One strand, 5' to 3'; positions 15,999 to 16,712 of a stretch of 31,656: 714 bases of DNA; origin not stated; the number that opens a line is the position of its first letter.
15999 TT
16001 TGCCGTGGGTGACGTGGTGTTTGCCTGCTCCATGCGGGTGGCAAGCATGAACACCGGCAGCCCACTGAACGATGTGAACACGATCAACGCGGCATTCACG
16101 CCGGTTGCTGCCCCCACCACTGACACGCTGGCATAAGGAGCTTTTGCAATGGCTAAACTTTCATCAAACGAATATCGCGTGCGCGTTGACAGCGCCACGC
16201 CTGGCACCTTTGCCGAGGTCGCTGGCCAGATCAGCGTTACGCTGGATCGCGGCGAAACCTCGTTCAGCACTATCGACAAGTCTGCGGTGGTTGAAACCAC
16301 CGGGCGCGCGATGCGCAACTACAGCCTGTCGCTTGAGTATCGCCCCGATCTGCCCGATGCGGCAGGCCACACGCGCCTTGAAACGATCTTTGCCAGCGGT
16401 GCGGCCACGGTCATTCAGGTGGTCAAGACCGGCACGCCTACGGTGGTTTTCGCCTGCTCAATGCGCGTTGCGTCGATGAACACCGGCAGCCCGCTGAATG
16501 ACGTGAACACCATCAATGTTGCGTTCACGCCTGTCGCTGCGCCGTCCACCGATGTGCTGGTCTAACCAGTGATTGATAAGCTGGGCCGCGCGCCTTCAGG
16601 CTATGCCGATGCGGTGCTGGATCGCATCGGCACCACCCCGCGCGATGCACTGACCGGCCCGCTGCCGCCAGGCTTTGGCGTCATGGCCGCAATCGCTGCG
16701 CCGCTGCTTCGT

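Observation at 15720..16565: Two tandem, divergent but intact major tail (tube) protein genes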

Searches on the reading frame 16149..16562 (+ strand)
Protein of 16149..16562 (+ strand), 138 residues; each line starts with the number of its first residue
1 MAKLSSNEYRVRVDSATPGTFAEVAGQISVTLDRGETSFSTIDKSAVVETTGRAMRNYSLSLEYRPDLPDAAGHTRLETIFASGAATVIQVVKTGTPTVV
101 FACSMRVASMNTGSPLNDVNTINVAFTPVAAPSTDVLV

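Call 4: search_protein_families(library=pfam, proteins=[window:16149-16562:+], max_evalue=0.1)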
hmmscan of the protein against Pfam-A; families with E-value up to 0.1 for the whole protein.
window:16149-16562:+ (138 aa): 1 family
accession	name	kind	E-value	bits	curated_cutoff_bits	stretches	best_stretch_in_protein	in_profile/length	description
PF06199.17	Phage_tail_2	-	3.7e-05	24.2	23.8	1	12-126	10-124/132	Phage tail tube protein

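Call 5: search_protein_families(library=phrogs, proteins=[window:16149-16562:+], max_evalue=0.01)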
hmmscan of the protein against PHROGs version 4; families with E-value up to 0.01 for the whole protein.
window:16149-16562:+ (138 aa): 1 family
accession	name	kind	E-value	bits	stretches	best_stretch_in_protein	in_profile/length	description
phrog_1407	-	tail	0.0018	18.8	1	1-132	23-161/258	major tail protein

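Call 8: find_homologous_proteins(query=window:16149-16562:+)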
Query window:16149-16562:+ (138 aa): 32 proteins with E <= 0.001 among 56 candidates.
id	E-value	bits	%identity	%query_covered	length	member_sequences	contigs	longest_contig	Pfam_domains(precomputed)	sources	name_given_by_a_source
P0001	4.4e-78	277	95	100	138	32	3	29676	-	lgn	-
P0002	8.4e-69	247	88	100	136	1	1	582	-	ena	-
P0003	9.7e-66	237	80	99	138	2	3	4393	-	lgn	-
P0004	9.9e-66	237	80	99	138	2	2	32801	-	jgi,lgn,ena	jgi:hypothetical protein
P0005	2.5e-64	233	81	99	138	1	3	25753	PF06199.18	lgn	-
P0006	7.2e-64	231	78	100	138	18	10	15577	-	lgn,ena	-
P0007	3.5e-60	219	74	99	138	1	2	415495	-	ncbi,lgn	-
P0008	4.8e-60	219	74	99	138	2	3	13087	PF06199.18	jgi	jgi:predicted secreted protein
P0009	2.8e-59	217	74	99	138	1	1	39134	PF06199.18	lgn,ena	-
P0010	5.8e-59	216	75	99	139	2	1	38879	-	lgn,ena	-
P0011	1.0e-58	215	72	99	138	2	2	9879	PF06199.18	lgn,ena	-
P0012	2.1e-58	214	73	99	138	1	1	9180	PF06199.18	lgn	-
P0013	7.2e-58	212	74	99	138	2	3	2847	-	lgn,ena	-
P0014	5.1e-57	209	70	100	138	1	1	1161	-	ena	-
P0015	2.6e-55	204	73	99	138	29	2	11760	-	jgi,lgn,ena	jgi:hypothetical protein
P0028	3.0e-13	68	36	99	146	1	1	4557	PF06199.18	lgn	-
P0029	3.3e-13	68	38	99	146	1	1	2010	PF06199.18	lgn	-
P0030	5.9e-13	67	37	99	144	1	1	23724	PF06199.18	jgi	-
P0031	7.0e-11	60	36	99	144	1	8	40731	PF06199.18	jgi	jgi:predicted secreted protein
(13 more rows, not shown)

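Call 9: search_dna_similar(query=window:16149-16562:+, collection=phages, mode=protein, max_evalue=0.001, max_rows=40)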
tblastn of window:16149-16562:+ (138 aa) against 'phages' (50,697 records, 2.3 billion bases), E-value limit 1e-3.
Records with a match: 1; places in all: 1; records where one place covers at least 80% of the query: 1.
Best place of each record, by identity: <60% 1.
By first word of the organism name: Bacteriophage 1.
By host as written in the record: - 1.
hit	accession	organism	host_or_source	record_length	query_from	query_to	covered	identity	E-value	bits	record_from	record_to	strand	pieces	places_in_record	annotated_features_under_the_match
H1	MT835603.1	Bacteriophage sp.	human fecal samples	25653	1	137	99%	36.4%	5e-15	76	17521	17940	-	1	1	record has no annotation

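Call 12: find_encoding_contigs(protein=P0007, flank=10000, max_places=3)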
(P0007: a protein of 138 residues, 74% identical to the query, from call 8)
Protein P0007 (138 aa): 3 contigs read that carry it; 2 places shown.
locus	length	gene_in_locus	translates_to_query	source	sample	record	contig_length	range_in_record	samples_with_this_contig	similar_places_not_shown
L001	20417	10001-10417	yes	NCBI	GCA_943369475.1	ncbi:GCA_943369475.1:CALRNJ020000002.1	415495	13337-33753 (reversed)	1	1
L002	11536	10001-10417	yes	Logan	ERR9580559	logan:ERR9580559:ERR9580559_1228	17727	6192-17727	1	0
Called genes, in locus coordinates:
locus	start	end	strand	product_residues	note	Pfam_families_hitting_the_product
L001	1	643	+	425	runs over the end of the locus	PF04860:Phage_portal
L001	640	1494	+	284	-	PF00574:CLP_protease, PF01972:SDH_protease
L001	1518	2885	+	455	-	PF05065:Phage_capsid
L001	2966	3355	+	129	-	-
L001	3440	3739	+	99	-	-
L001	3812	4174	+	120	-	-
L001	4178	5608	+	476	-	-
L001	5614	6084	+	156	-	-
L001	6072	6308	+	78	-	-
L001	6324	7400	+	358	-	-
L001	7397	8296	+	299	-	PF05135:Phage_connect_1 (weak), PF24163:HCP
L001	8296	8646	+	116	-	PF05521:Phage_HCP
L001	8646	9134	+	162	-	-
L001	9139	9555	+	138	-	PF11367:Tail_completion_gp17 (weak)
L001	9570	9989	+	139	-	-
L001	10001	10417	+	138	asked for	-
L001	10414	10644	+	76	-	-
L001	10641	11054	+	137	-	PF11836:Phage_TAC_11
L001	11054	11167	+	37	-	-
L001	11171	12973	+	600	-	PF20155:TMP_3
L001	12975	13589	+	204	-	-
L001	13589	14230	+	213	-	-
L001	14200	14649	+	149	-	PF22262:DUF6950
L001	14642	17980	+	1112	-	PF13550:Phage-tail_3 (faint)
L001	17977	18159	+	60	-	-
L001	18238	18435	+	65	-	-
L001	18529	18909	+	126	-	PF10908:Tlde1_dom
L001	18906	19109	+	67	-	-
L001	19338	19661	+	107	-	-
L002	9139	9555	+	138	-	PF11367:Tail_completion_gp17 (weak)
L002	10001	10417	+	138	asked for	-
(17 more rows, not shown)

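Call 13: find_encoding_contigs(protein=P0009, flank=10000, max_places=2)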
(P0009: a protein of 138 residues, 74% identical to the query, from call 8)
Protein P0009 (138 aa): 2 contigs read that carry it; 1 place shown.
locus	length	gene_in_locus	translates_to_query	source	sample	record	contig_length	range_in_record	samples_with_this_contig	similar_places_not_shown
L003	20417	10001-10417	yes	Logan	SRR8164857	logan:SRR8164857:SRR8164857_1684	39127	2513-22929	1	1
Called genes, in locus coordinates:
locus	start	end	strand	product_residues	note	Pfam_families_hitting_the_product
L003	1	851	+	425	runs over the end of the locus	PF04860:Phage_portal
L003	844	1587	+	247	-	PF01972:SDH_protease, PF00574:CLP_protease, PF25145:NfeD1b_N (weak)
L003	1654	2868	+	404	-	PF05065:Phage_capsid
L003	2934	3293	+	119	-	-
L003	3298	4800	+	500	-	-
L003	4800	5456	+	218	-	-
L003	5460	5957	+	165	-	-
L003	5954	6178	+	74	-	-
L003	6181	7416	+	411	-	-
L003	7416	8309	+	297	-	PF05135:Phage_connect_1 (weak)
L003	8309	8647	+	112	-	PF05521:Phage_HCP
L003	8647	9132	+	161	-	-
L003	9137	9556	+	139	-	PF11367:Tail_completion_gp17 (weak)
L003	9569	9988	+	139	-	-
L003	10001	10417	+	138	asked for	PF06199:Phage_tail_2 (weak)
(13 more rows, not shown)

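Call 15: find_related_loci(query=A1, collection=genome_contigs, flank=6000)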
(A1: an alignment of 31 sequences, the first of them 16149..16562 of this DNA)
Query A1 (138 aa) in genome_contigs; peptide patterns used: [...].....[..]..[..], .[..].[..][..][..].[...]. (x = any residue, [..] = any of these).
144 stretches matched a pattern; 5 encode a relative of the query (tblastn E <= 1e-3); 4 distinct loci.
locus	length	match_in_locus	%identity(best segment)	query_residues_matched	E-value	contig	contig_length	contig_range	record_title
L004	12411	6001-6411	74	1-137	1e-69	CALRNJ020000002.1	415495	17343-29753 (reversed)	MAG: Sphingomonas paucimobilis isolate JJ-K1K20-67-2-mx-bin579 genome assembly, contig: JJ-K1K20-67-C7, whole genome sho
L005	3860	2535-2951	63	1-137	3e-56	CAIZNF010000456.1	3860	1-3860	MAG: uncultured Nitrosomonadales bacterium isolate Loc090116-9m_bin-0587 genome assembly, contig: bin-0587:456/722, whol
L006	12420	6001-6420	38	1-137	8e-22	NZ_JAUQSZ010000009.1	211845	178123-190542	Sphingomonas immobilis strain CA1-15 NODE_9_length_211845_cov_30.361835, whole genome shotgun sequence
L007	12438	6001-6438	37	1-138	1e-19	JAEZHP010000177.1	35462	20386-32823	MAG: Proteobacteria bacterium isolate OH_CDB_141 k127_323853, whole genome shotgun sequence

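Call 16: find_related_loci(query=A1, collection=viral_contigs, flank=6000)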
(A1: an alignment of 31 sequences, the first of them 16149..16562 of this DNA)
Query A1 (138 aa) in viral_contigs; peptide patterns used: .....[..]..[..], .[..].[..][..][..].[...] (x = any residue, [..] = any of these).
135 stretches matched a pattern; 58 encode a relative of the query (tblastn E <= 1e-3); 57 distinct loci.
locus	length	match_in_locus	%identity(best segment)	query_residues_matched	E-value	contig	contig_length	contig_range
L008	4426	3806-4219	100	1-138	1e-89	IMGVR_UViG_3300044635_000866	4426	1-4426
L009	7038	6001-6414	100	1-138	2e-89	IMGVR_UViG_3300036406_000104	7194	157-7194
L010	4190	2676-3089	100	1-138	1e-89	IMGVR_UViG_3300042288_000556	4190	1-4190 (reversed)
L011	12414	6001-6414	97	1-138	1e-88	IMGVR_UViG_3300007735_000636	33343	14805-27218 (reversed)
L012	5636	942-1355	98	1-138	4e-88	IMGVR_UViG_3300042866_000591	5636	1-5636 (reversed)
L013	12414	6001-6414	98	1-138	4e-88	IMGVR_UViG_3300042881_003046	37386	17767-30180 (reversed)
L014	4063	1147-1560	96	1-138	1e-87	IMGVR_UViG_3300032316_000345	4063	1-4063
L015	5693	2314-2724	80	1-137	1e-73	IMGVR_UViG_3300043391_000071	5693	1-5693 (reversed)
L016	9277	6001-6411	80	1-137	2e-72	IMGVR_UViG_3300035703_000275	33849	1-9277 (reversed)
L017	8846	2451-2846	80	1-132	6e-72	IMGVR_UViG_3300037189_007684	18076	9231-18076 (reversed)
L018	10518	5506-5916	77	1-137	6e-71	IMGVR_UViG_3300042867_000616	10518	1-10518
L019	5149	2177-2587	77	1-137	6e-71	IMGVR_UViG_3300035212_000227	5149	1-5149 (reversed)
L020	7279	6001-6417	64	1-137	4e-55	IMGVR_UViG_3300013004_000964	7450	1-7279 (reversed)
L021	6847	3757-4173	64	1-137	4e-55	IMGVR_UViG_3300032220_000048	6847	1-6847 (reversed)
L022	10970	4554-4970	63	1-137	1e-54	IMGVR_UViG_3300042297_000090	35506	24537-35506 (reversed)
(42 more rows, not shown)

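Call 33: search_solved_structures(query=A1, max_evalue=10, show_alignments=2)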
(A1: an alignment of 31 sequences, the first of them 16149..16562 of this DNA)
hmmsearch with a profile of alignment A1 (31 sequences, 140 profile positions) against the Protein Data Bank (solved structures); distinct sequences matched with E-value up to 10: 3.
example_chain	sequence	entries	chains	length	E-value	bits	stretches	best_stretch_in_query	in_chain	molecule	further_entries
8qhs_A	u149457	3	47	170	2.5e-06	30.7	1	6-133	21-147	Antigen A | AA protein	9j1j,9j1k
7upp_A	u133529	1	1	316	0.054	16.7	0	43-72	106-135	DHT03 protein A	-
7upp_B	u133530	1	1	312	1.1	12.5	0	43-71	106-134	DHT03 protein B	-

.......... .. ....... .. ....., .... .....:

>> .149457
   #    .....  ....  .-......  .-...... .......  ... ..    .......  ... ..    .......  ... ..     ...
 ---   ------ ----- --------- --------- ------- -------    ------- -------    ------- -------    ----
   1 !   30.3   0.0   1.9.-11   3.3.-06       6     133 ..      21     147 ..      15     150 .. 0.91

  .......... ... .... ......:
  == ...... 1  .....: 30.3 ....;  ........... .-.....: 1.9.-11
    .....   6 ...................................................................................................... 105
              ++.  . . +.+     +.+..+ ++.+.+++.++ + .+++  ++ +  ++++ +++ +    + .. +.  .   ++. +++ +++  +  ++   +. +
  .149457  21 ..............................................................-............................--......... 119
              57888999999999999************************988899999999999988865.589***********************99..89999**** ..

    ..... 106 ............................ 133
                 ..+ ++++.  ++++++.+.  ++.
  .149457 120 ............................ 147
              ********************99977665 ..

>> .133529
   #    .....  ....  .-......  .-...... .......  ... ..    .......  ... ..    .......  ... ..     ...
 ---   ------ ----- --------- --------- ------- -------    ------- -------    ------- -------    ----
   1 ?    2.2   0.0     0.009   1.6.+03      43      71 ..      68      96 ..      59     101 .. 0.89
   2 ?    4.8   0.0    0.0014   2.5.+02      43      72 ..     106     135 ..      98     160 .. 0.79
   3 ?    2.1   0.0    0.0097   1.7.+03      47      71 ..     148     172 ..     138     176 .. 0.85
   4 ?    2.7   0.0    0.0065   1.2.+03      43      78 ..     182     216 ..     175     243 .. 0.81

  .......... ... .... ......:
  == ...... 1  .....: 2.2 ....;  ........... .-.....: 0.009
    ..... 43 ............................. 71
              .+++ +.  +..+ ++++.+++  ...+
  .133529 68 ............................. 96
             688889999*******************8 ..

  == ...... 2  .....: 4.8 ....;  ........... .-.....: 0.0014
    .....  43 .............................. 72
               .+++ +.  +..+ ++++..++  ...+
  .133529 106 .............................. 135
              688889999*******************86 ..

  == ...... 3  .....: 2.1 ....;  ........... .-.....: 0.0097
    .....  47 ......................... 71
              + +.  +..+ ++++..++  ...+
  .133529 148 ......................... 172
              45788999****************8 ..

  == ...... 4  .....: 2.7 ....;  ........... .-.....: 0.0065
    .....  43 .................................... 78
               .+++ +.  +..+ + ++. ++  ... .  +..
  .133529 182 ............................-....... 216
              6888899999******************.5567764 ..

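Call 37: predict_structure(alignment_id=A1)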
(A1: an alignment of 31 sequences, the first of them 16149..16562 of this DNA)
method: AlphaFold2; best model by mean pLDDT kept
length: 138 residues; sequences in the alignment: 31
mean_pLDDT: 83.9   pTM: 0.74
mean pLDDT of the five models: 83.9, 78.6, 77.8, 74.0, 71.5
residues with pLDDT >= 90: 68; 70-90: 46; 50-70: 24; < 50: 0
segments of 3 or more residues with pLDDT < 50: none
pLDDT, mean of each block of 10 residues (from residue 1): 70 87 91 76 68 71 86 89 93 86 93 87 92 84
secondary structure, 60 per line:
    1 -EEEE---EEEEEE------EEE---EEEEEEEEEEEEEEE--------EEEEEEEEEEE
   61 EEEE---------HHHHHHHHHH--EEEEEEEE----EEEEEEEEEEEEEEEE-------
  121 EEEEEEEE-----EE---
elements in order: E2-5 E9-14 E21-23 E27-41 E50-64 H74-83 E86-93 E98-113 E121-128

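Call 42: fold_search(model_id=the predicted structure, library=pdb)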
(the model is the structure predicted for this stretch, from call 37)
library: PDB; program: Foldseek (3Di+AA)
matches with E <= 10: 675; with E <= 0.001: 52
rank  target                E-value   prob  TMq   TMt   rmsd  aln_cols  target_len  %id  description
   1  9j1j_C                6.8e-10  1.00  0.78  0.73   3.1       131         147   18  Cap region of monocin (released 2025-01-08)
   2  8qhs_A                8.9e-10  1.00  0.79  0.70   3.1       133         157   20  Cryo-EM structure of the monocin tail-tube, MttP. (released 2024-06-19)
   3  9j1k_A                9.9e-10  1.00  0.77  0.67   3.2       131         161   20  Tip region of monocin (released 2025-01-08)
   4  9j1j_B                2.2e-09  1.00  0.76  0.66   3.6       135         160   19  Cap region of monocin (released 2025-01-08)
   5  9mfe_A                1.9e-07  1.00  0.71  0.64   3.8       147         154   18  cryoEM structure of Escherichia phage YDC107 tail core (released 2025-01-01)
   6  7t2e_A                3.1e-07  1.00  0.64  0.58   4.5       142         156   20  Structure of bacteriophage lambda tube protein V in C6 (released 2022-12-07)
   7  8q01_A                4.0e-07  1.00  0.68  0.67   4.8       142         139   11  Neck of phage 812 after tail contraction (C6) (released 2024-08-07)
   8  9occ_A                4.9e-07  1.00  0.65  0.59   4.5       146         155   15  Sf11 bacteriophage tail (released 2025-11-12)
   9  8q01_G                5.8e-07  1.00  0.66  0.65   4.4       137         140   12  Neck of phage 812 after tail contraction (C6) (released 2024-08-07)
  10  9occ_B                7.2e-07  1.00  0.66  0.60   4.5       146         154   15  Sf11 bacteriophage tail (released 2025-11-12)
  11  8r5g_C                8.0e-07  1.00  0.67  0.66   5.2       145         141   12  Neck-tail junction of phage 812 virion (C6) (released 2024-11-27)
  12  6toa_G                1.0e-06  1.00  0.72  0.74   3.9       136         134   16  Neck of empty GTA particle computed with C6 symmetry (released 2020-07-22)
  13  8k36_A                1.2e-06  1.00  0.68  0.61   3.8       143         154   19  Structure of the bacteriophage lambda tail tube (released 2023-11-15)
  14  7t4f_A                1.6e-06  1.00  0.65  0.39   4.4       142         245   20  Structure of bacteriophage lambda tube protein V in C3 (released 2023-06-14)
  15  8k35_L                1.8e-06  1.00  0.65  0.59   4.5       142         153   20  Structure of the bacteriophage lambda tail tip complex (released 2023-11-15)
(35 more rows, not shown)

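Call 43: fold_search(model_id=the predicted structure, library=viral)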
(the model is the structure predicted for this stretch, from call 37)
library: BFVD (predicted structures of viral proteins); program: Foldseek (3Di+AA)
matches with E <= 10: 1412; with E <= 0.001: 188
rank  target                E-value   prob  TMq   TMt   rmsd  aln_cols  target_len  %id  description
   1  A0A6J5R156            3.6e-08  1.00  0.75  0.72   3.0       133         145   16  Phage tail tube protein [uncultured Caudovirales phage]
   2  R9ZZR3                1.2e-07  1.00  0.77  0.74   4.0       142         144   15  Phage tail protein [Cellulophaga phage phi12:1]
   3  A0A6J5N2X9            4.1e-07  1.00  0.70  0.69   4.5       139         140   16  Phage major tail protein TP901-1 [uncultured Caudovirales phage]
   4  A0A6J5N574            7.4e-07  1.00  0.73  0.70   3.7       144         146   12  Phage major tail protein TP901-1 [uncultured Caudovirales phage]
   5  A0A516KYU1            8.6e-07  1.00  0.71  0.65   5.1       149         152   17  (no name in the UniProt tables at hand)
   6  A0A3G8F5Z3            1.1e-06  1.00  0.75  0.79   2.9       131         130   18  (no name in the UniProt tables at hand)
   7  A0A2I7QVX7            1.1e-06  1.00  0.66  0.58   4.0       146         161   12  (no name in the UniProt tables at hand)
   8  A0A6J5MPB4            1.6e-06  1.00  0.72  0.70   4.9       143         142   15  Phage major tail protein TP901-1 [uncultured Caudovirales phage]
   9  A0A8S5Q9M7            1.6e-06  1.00  0.67  0.56   5.1       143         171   15  PORTAL PROTEIN, 15 PROTEIN, HEAD PROTEIN, TAILED BACTERIOPHAGE, SIPHOVIRIDAE.6A [Siphoviridae sp. ctoic9]
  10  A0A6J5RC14            1.7e-06  1.00  0.67  0.36   4.9       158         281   16  Fibronectin type-III domain-containing protein [uncultured Caudovirales phage]
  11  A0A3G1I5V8            1.8e-06  1.00  0.65  0.52   4.6       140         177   13  (no name in the UniProt tables at hand)
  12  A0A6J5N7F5            2.0e-06  1.00  0.58  0.56   5.5       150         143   15  Phage major tail protein TP901-1 [uncultured Caudovirales phage]
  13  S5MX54                2.2e-06  1.00  0.75  0.47   3.2       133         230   15  Major tail protein [Enterococcus phage IMEEF1]
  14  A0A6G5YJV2            2.4e-06  1.00  0.65  0.57   4.2       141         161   13  (no name in the UniProt tables at hand)
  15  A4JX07                2.8e-06  1.00  0.74  0.54   4.0       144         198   14  Gp12 [Burkholderia phage phi644-2]
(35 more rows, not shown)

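Call 53: find_encoding_contigs(protein=P0005, flank=3000, max_places=1)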
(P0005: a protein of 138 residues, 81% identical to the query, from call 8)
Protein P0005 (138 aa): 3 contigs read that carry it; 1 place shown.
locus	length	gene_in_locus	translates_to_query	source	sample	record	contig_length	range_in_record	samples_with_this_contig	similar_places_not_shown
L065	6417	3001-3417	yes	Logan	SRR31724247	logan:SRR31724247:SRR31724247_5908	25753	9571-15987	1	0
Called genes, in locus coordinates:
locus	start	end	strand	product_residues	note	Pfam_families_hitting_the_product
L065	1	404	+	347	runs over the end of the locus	-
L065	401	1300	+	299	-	PF05135:Phage_connect_1 (weak), PF24163:HCP (weak)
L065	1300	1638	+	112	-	PF05521:Phage_HCP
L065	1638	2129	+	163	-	-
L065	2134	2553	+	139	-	PF11367:Tail_completion_gp17 (weak)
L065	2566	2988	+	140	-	-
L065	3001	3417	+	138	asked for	PF06199:Phage_tail_2 (weak)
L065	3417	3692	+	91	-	-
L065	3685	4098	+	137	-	PF11836:Phage_TAC_11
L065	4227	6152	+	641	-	PF20155:TMP_3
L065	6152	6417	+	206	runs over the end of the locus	-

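Call 54: find_encoding_contigs(protein=P0008, flank=3000, max_places=1)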
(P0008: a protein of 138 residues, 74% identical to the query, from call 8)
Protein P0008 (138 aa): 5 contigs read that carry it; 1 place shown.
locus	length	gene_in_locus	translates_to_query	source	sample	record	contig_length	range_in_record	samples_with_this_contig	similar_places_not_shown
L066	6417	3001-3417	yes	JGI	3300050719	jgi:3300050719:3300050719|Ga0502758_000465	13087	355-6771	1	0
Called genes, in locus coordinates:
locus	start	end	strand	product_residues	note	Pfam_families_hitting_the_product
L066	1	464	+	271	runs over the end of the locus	?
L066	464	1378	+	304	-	PF05135:Phage_connect_1 (faint)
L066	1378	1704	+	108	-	PF05521:Phage_HCP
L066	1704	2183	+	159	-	-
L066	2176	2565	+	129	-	-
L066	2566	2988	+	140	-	-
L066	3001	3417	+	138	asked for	PF06199:Phage_tail_2 (faint)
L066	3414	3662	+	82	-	-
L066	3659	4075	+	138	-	PF11836:Phage_TAC_11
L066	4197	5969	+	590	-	-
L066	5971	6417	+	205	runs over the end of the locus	-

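Call 55: find_encoding_contigs(protein=P0010, flank=3000, max_places=1)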
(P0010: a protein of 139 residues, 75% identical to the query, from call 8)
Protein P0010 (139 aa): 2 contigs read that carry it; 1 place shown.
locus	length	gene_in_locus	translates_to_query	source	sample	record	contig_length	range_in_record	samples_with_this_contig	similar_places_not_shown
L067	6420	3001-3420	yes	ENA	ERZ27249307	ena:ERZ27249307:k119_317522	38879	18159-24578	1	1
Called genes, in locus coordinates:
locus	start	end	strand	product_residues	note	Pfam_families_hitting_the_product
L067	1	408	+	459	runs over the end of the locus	-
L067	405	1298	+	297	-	PF05135:Phage_connect_1 (weak)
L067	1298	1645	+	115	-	PF05521:Phage_HCP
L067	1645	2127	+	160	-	-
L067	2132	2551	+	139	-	PF11367:Tail_completion_gp17 (weak)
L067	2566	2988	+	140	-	-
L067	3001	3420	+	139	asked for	-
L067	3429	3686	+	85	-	-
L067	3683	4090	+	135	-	PF11836:Phage_TAC_11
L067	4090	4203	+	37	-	-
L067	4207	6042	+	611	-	PF20155:TMP_3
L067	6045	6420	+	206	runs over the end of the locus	-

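Call 56: find_encoding_contigs(protein=P0011, flank=3000, max_places=1)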
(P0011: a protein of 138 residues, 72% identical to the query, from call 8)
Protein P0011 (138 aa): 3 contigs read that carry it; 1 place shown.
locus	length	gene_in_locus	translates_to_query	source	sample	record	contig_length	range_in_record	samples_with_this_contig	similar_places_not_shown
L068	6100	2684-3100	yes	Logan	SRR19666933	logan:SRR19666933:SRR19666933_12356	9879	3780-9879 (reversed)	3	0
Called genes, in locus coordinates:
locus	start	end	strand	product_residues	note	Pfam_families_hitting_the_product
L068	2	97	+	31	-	?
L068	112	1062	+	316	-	PF05135:Phage_connect_1 (faint), PF24163:HCP (weak)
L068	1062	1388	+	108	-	PF05521:Phage_HCP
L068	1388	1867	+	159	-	-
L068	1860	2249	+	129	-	-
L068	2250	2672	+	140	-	-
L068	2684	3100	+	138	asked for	PF06199:Phage_tail_2 (weak)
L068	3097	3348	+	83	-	-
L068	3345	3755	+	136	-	PF11836:Phage_TAC_11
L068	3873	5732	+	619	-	PF20155:TMP_3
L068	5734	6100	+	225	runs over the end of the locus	-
